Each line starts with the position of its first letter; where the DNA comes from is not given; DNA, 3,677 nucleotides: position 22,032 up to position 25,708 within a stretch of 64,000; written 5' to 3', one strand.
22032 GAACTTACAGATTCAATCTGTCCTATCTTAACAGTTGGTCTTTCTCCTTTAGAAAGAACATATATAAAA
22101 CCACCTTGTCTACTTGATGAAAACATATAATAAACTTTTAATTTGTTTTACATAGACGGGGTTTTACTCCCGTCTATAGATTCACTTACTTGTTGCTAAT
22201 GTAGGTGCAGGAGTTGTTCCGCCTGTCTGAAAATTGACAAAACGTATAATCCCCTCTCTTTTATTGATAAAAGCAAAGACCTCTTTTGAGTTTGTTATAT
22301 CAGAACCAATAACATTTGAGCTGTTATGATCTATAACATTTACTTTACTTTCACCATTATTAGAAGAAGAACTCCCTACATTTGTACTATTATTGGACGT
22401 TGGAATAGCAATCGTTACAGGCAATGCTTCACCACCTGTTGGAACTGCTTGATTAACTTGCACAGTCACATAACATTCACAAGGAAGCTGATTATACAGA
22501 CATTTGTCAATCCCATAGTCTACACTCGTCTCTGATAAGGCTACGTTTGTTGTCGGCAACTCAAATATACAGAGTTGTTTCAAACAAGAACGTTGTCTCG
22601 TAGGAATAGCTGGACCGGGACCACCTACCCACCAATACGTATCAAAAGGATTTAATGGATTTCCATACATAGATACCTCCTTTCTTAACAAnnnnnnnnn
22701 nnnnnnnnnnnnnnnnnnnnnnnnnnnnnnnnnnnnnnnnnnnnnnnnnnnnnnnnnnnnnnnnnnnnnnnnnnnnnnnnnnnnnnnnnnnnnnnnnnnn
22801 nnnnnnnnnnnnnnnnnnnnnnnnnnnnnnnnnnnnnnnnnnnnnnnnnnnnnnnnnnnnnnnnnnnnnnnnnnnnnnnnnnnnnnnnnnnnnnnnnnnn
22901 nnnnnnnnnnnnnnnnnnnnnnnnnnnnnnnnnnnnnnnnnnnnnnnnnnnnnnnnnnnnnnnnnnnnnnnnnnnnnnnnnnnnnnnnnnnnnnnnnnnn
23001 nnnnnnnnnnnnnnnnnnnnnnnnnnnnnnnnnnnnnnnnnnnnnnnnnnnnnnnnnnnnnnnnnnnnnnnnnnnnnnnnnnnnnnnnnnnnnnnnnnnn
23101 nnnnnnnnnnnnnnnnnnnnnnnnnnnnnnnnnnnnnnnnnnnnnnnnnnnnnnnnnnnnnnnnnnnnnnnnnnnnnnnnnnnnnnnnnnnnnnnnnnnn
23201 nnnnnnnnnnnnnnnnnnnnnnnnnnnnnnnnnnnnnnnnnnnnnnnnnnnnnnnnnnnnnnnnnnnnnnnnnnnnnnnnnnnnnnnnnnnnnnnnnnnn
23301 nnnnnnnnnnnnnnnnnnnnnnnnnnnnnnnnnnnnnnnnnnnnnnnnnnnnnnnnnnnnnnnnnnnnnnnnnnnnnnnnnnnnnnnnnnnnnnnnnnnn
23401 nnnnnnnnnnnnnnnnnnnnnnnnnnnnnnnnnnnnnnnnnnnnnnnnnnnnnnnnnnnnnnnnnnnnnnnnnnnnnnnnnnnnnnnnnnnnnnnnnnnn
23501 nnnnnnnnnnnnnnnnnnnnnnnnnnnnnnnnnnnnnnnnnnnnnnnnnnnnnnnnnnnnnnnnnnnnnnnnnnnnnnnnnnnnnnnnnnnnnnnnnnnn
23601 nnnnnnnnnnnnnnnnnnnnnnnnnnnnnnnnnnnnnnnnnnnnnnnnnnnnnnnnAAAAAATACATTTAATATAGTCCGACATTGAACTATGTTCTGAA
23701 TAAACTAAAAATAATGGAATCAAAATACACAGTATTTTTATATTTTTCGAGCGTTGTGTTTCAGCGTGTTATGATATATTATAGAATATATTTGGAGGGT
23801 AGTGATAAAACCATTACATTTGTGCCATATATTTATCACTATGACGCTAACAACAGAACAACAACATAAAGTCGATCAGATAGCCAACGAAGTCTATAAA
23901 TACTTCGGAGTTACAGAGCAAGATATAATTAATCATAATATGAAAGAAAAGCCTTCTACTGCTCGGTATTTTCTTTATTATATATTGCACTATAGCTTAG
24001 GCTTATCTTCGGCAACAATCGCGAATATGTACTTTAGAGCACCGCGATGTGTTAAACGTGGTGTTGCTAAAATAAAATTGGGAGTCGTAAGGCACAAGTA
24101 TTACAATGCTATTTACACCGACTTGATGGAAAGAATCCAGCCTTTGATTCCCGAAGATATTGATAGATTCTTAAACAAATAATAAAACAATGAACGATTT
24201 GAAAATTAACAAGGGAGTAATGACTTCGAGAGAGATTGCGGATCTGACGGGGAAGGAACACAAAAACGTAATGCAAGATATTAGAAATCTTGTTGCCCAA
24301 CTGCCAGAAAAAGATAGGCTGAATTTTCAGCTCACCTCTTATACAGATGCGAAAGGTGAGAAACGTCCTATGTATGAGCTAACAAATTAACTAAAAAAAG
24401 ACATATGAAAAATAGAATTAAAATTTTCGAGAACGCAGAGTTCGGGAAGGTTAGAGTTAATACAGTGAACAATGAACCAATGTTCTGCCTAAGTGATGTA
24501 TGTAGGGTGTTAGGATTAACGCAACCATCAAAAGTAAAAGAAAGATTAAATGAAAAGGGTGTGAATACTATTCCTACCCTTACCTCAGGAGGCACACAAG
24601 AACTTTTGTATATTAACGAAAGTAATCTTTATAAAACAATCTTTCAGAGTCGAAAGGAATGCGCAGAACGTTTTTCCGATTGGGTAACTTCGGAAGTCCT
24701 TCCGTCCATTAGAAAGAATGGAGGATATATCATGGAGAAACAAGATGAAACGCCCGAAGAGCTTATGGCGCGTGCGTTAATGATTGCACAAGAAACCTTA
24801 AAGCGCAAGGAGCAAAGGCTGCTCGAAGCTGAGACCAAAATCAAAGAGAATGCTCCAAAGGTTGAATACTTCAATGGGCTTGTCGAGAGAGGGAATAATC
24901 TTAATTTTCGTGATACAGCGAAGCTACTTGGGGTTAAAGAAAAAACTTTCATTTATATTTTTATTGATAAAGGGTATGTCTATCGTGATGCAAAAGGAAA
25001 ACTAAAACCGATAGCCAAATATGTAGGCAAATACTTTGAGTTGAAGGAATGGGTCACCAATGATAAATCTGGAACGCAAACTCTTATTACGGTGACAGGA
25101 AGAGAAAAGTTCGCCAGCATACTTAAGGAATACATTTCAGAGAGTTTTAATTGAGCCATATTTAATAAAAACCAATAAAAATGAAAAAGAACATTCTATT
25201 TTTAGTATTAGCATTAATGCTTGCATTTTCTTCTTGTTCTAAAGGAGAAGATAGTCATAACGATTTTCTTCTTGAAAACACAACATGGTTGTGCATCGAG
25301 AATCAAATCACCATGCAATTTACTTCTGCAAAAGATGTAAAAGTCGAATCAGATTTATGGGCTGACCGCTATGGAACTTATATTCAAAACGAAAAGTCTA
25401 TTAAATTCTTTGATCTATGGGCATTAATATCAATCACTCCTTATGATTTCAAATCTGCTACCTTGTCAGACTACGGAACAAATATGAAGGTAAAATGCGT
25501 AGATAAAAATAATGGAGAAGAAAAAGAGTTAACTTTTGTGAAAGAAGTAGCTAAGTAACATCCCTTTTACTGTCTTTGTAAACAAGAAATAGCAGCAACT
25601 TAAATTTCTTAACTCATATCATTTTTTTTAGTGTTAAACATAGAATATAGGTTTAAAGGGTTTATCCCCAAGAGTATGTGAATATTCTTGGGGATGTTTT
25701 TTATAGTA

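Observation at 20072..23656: Minus-strand island of eight orphan genes with unusual composition, flanked by antirepressor paralogues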

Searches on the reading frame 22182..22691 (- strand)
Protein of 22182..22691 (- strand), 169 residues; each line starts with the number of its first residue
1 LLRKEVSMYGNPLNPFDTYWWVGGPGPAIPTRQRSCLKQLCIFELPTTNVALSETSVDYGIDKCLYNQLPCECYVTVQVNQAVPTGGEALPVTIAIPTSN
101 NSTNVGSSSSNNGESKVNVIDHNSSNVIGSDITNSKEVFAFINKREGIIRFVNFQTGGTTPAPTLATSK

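Call 3: search_protein_families(library=phrogs, proteins=[window:22182-22691:-], max_evalue=0.01)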
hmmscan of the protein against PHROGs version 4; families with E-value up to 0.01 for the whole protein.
window:22182-22691:- (169 aa): 0 families

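Call 4: search_protein_families(library=pfam, proteins=[window:22182-22691:-], max_evalue=0.01)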
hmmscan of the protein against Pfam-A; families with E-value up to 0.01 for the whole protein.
window:22182-22691:- (169 aa): 0 families

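Call 8: search_protein_families(library=padloc, proteins=[window:22182-22691:-], max_evalue=0.1)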
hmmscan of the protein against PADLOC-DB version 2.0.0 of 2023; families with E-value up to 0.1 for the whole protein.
window:22182-22691:- (169 aa): 0 families

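Call 9: search_protein_families(library=ncbifam, proteins=[window:22182-22691:-], max_evalue=0.1)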
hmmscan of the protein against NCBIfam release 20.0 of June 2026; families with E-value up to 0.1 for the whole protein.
window:22182-22691:- (169 aa): 0 families

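Call 53: find_homologous_proteins(query=window:22182-22670:-, max_evalue=0.001)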
Query window:22182-22670:- (162 aa): 71 proteins with E <= 0.001 among 93 candidates.
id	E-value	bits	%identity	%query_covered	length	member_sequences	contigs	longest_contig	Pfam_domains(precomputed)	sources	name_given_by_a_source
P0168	2.4e-94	332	91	100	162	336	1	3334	-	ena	-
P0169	2.8e-89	315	86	99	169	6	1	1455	-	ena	-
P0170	3.1e-81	289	78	100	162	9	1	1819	-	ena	-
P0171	3.6e-77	276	80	100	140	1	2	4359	-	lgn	-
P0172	6.5e-76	272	76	95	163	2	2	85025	-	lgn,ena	-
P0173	9.2e-75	268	76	93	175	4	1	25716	-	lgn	-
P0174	2.1e-74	267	75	94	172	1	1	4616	-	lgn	-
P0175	3.9e-65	237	70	98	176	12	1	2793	-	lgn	-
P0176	9.0e-65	235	69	91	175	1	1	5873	-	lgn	-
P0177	1.1e-63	232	71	98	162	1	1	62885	-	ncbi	-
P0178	2.9e-63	231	70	94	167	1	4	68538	-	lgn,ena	-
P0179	3.2e-62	227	70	94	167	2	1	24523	-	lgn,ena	-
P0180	4.2e-61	223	66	94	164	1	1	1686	-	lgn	-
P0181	9.2e-61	222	70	85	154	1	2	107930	-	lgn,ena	-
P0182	9.6e-60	219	69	87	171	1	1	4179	-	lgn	-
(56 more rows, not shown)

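Call 65: predict_structure(alignment_id=A4)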
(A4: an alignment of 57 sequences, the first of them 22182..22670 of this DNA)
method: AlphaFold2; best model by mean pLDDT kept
length: 162 residues; sequences in the alignment: 57
mean_pLDDT: 73.0   pTM: 0.60
mean pLDDT of the five models: 73.0, 71.8, 70.5, 70.2, 55.8
residues with pLDDT >= 90: 19; 70-90: 84; 50-70: 28; < 50: 31
segments of 3 or more residues with pLDDT < 50: 1-4, 10-19, 99-103, 152-162
pLDDT, mean of each block of 10 residues (from residue 1): 46 43 59 84 86 88 90 88 86 56 62 88 83 89 80 46 39
secondary structure, 60 per line:
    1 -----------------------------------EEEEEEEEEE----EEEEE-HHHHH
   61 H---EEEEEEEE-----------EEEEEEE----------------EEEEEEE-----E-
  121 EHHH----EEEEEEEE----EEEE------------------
elements in order: E36-45 E50-54 H56-61 E65-72 E84-90 E107-113 E129-136 E141-144

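Call 67: fold_search(model_id=the predicted structure, library=pdb)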
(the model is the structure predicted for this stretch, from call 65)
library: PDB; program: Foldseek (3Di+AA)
matches with E <= 10: 35; with E <= 0.001: 0
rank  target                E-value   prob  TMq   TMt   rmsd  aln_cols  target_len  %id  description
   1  9b45_2                7.1e-01  0.30  0.31  0.17   5.1       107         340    9  Pseudomonas phage Pa193 baseplate complex and tail fiber (released 2024-10-16)
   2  3njj_A                2.1e+00  0.03  0.18  0.25  15.9       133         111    9  P115A mutant of SO1698 protein, an aspartic peptidase from Shewanella oneidensis (released 2010-07-21)
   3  3njg_A                2.4e+00  0.03  0.17  0.24  15.1       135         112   10  K98A mutant of SO1698 protein, an aspartic peptidase from Shewanella oneidensis. (released 2010-07-14)
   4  2k52_MODEL_1_A        4.1e+00  0.02  0.12  0.21   4.8        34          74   12  Structure of uncharacterized protein MJ1198 from Methanocaldococcus jannaschii. Northeast Structural Genomics  (released 2008-07-15)
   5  3kf6_B                4.6e+00  0.03  0.22  0.30  12.3       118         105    7  Crystal structure of S. pombe Stn1-ten1 complex (released 2009-12-22)
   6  6xn1_A                5.5e+00  0.10  0.21  0.11   3.5        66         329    8  Crystal structure of the GH43_1 enzyme from Xanthomonas citri complexed with xylose (released 2020-12-02)
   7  6xn2_B                5.5e+00  0.10  0.21  0.11   4.5        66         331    8  Crystal structure of the GH43_1 enzyme from Xanthomonas citri complexed with xylotriose (released 2020-12-02)
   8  2nv9_D                5.5e+00  0.04  0.21  0.11   8.7       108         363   11  The X-ray Crystal Structure of the Paramecium bursaria Chlorella virus arginine decarboxylase (released 2007-03-20)
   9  9m8o_P                5.5e+00  0.01  0.14  0.15  16.3       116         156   12  Cryo-EM structure of bacteriophage NF5 baseplate (released 2025-12-17)
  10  6xiz_B                5.5e+00  0.01  0.16  0.07  17.1       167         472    8  Crystal structure of multi-copper oxidase from Pediococcus acidilactici (released 2021-03-10)
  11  6xn2_A                5.9e+00  0.10  0.21  0.11   3.5        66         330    8  Crystal structure of the GH43_1 enzyme from Xanthomonas citri complexed with xylotriose (released 2020-12-02)
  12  2nva_D                5.9e+00  0.03  0.22  0.11   8.7       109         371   11  The X-ray crystal structure of the Paramecium bursaria Chlorella virus arginine decarboxylase bound to agmatine (released 2007-03-20)
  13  6xn0_A                6.2e+00  0.09  0.21  0.11   3.6        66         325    6  Crystal structure of GH43_1 enzyme from Xanthomonas citri (released 2020-12-02)
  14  6xn0_B                6.2e+00  0.09  0.21  0.11   3.6        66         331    6  Crystal structure of GH43_1 enzyme from Xanthomonas citri (released 2020-12-02)
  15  6xn1_B                6.2e+00  0.08  0.21  0.11   3.6        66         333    6  Crystal structure of the GH43_1 enzyme from Xanthomonas citri complexed with xylose (released 2020-12-02)
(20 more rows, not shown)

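Call 70: fold_search(model_id=the predicted structure, library=viral)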
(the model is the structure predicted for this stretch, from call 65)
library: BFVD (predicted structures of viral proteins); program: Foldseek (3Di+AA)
matches with E <= 10: 242; with E <= 0.001: 8
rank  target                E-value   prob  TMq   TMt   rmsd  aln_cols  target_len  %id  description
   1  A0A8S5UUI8            2.6e-07  1.00  0.52  0.50   8.7       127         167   18  Uncharacterized protein [Myoviridae sp. ctP6q2]
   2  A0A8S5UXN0            2.3e-06  1.00  0.52  0.63   9.2       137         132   17  Uncharacterized protein [Podoviridae sp. ctW0z17]
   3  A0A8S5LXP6            2.9e-06  1.00  0.50  0.28   9.2       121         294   21  DUF7841 domain-containing protein [CrAss-like virus sp. ctRQZ5]
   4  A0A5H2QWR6            5.0e-06  1.00  0.53  0.68   8.1       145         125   14  (no name in the UniProt tables at hand)
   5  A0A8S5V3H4            1.1e-05  1.00  0.53  0.69   9.4       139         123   14  Uncharacterized protein [Myoviridae sp. ctk6V34]
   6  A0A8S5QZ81            2.5e-04  1.00  0.46  0.59   4.0       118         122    9  Uncharacterized protein [Siphoviridae sp. ctyvQ1]
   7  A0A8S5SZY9            4.4e-04  1.00  0.51  0.73   2.5       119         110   13  Uncharacterized protein [Myoviridae sp. ctWb16]
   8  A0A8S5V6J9            4.9e-04  1.00  0.44  0.65   3.5       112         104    7  Uncharacterized protein [CrAss-like virus sp. ctXt06]
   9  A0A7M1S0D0            8.5e-03  1.00  0.41  0.56   5.8       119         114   13  Uncharacterized protein [uncultured phage cr271_1]
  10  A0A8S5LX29            8.5e-03  0.99  0.36  0.14  11.4       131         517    9  Tail-collar fiber protein [Myoviridae sp. ctZgq1]
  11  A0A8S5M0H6            1.1e-02  1.00  0.42  0.10   7.3       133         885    8  Tail protein [Siphoviridae sp. ctM7c3]
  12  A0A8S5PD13            1.5e-02  0.96  0.36  0.28  12.9       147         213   10  Uncharacterized protein [Podoviridae sp. ctfAL26]
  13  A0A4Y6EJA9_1          1.9e-02  0.99  0.41  0.09   5.4       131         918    8  (no name in the UniProt tables at hand)
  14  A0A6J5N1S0            2.7e-02  0.84  0.30  0.07   8.1       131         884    9  Uncharacterized protein [uncultured Caudovirales phage]
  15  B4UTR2                2.8e-02  0.99  0.39  0.09   4.2       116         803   16  (no name in the UniProt tables at hand)
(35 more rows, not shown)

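Call 73: search_protein_representatives(alignment_id=A4)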
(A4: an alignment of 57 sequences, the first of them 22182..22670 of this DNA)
Query: 57 sequences, 164 profile positions. Proteins with E-value up to 0.001 (for the whole library): 102; up to 1e-10: 62; up to 1e-30: 6. The best 102 are listed.
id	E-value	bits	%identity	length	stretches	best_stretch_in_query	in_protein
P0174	5.9e-74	263.2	-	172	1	1-156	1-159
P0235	2.4e-53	196.2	-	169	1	11-157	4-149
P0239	2.0e-44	167.2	-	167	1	2-154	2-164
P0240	2.3e-36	140.9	-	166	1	19-155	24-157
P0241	8.7e-32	126.0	-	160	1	20-156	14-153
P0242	1.5e-31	125.3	-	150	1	18-153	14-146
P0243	1.1e-30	122.4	-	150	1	7-114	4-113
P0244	2.0e-29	118.3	-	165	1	2-161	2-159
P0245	2.1e-29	118.3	-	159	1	20-146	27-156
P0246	3.9e-29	117.4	-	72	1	1-67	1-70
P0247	8.4e-29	116.3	-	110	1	7-111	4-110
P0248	2.1e-27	111.8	-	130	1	8-144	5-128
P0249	2.9e-27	111.3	-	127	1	7-142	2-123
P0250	9.3e-27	109.7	-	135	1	7-144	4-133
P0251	2.1e-26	108.6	-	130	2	9-84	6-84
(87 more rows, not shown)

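Call 81: search_solved_structures(query=A4, max_evalue=10)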
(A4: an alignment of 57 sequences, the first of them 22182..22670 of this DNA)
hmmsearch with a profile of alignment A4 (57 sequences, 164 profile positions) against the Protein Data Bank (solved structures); distinct sequences matched with E-value up to 10: 1.
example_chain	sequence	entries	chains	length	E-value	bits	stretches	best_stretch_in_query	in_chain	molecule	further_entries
7z3h_A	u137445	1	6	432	2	11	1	52-89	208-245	Transferase-like protein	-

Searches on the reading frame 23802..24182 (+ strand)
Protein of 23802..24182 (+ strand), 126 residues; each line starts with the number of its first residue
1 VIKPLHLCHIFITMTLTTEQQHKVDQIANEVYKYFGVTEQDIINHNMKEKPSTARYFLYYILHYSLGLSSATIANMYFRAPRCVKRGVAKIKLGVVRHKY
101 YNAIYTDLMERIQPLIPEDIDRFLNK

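Call 8: search_protein_families(library=padloc, proteins=[window:23802-24182:+], max_evalue=0.1)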
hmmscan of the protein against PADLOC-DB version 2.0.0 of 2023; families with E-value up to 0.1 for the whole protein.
window:23802-24182:+ (126 aa): 0 families

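Call 9: search_protein_families(library=ncbifam, proteins=[window:23802-24182:+], max_evalue=0.1)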
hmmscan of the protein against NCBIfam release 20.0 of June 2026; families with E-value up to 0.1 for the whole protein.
window:23802-24182:+ (126 aa): 3 families
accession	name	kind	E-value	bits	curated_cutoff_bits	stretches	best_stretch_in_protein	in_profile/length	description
NF001154.0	PRK00149.3-3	equivalog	1.3e-05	24.4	410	1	9-77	354-421/462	chromosomal replication initiator protein DnaA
TIGR00362.1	DnaA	equivalog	0.00032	19.9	343.9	1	17-110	341-435/437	chromosomal replication initiator protein DnaA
NF009087.0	PRK12422.1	equivalog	0.094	11.9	657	1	25-91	355-421/455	chromosomal replication initiator protein DnaA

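Call 84: search_protein_families(library=phrogs, proteins=[window:23841-24182:+], max_evalue=0.001)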
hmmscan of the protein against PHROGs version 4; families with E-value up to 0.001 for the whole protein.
window:23841-24182:+ (113 aa): 0 families

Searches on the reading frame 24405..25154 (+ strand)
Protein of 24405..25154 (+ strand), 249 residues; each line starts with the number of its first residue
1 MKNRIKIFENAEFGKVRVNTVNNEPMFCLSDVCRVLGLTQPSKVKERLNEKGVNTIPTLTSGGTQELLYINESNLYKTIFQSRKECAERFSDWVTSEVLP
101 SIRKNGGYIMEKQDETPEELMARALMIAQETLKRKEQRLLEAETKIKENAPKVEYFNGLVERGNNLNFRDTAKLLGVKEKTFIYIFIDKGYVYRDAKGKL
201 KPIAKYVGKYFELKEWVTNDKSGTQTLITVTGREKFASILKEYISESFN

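Call 3: search_protein_families(library=phrogs, proteins=[window:24405-25154:+], max_evalue=0.01)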
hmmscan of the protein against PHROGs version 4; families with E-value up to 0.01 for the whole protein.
window:24405-25154:+ (249 aa): 14 families
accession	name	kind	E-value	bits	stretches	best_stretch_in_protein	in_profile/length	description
phrog_130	-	transcription regulation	1.8e-66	226.1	1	1-243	156-411/480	anti-repressor Ant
phrog_2899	-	transcription regulation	7.2e-41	141.5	1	1-147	3-152/263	anti-repressor Ant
phrog_463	-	transcription regulation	1.1e-36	127.6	1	1-202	1-203/250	anti-repressor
phrog_2593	-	transcription regulation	1.7e-31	110.9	1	5-153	19-187/255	anti-repressor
phrog_7940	-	unknown function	2.3e-27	97.1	1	3-138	2-139/252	-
phrog_25722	-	unknown function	1.6e-25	90.6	1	7-117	6-119/150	-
phrog_5060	-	transcription regulation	3.5e-25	90.3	1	13-136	12-144/224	anti-repressor Ant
phrog_2011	-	transcription regulation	3.5e-25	90.3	1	6-140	2-146/275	anti-repressor Ant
phrog_245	-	transcription regulation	2.5e-24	87.3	1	8-119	46-155/319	anti-repressor Ant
phrog_63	-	transcription regulation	2.1e-18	67.9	1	110-243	218-359/431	anti-repressor Ant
phrog_2977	-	transcription regulation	2e-14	54.6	1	1-85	60-148/150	anti-repressor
phrog_9976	-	transcription regulation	5.1e-13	50.3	1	16-111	11-109/188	anti-repressor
phrog_34000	-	unknown function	0.0014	19.5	1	4-59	13-68/194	-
phrog_7347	-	unknown function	0.0022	19.3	1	69-115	8-53/78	-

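Call 4: search_protein_families(library=pfam, proteins=[window:24405-25154:+], max_evalue=0.01)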
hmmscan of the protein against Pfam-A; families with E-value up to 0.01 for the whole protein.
window:24405-25154:+ (249 aa): 3 families
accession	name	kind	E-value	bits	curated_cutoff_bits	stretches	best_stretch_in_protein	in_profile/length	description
PF02498.22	Bro-N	-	1.1e-20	74.5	25.6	1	16-100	2-96/96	BRO family, N-terminal domain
PF03374.19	ANT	-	1.2e-19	71.1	25.3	1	143-242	1-107/108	Phage antirepressor protein KilAC domain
PF18400.7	Thioredoxin_12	-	0.006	16.9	26.1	1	111-162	35-86/190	Thioredoxin-like domain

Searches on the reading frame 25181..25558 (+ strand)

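Call 8: search_protein_families(library=padloc, proteins=[window:25181-25558:+], max_evalue=0.1)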
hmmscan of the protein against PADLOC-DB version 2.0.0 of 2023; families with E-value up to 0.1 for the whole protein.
window:25181-25558:+ (125 aa): 0 families

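Call 9: search_protein_families(library=ncbifam, proteins=[window:25181-25558:+], max_evalue=0.1)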
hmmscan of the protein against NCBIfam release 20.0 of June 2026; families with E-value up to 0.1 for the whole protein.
window:25181-25558:+ (125 aa): 9 families
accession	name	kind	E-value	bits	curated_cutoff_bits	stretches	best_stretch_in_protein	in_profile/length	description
NF047879.1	catechol_SstD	exception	0.0014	17.7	450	1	1-46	1-49/343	ferrated catecholamine ABC transporter substrate-binding lipoprotein SstD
NF050142.1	PG1828_fam_lipo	equivalog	0.0027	18.4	50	1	1-23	1-23/59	PG1828 family lipoprotein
NF038041.1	fim_Mfa1_fam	subfamily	0.0028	16.9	130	1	2-80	3-78/495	Mfa1 family fimbria major subunit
NF052321.1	LP_Lmo2079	subfamily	0.0046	16.3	150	1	1-48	1-47/354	Lmo2079 family surface lipoprotein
NF053772.1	BSAP5b_fam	equivalog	0.005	16.2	380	1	1-52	1-51/418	BSAP5b family pore-forming toxin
NF052634.1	Riean_0653_fam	subfamily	0.021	15.7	57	1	1-34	1-32/176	Riean_0653 family protein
NF040782.1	PG_glutam_Chrys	equivalog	0.038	13.2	250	1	1-45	1-46/321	protein-glutamine glutaminase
NF053689.1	BamJ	equivalog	0.057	13.7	100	1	1-29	1-32/184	BamJ family beta-barrel-assembly machinery protein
NF037951.1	spanin2_2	subfamily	0.076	13.2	100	0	1-56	1-54/107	bacteriophage spanin2 family protein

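Call 84: search_protein_families(library=phrogs, proteins=[window:25181-25558:+], max_evalue=0.001)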
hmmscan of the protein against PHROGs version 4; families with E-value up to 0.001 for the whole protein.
window:25181-25558:+ (125 aa): 0 families
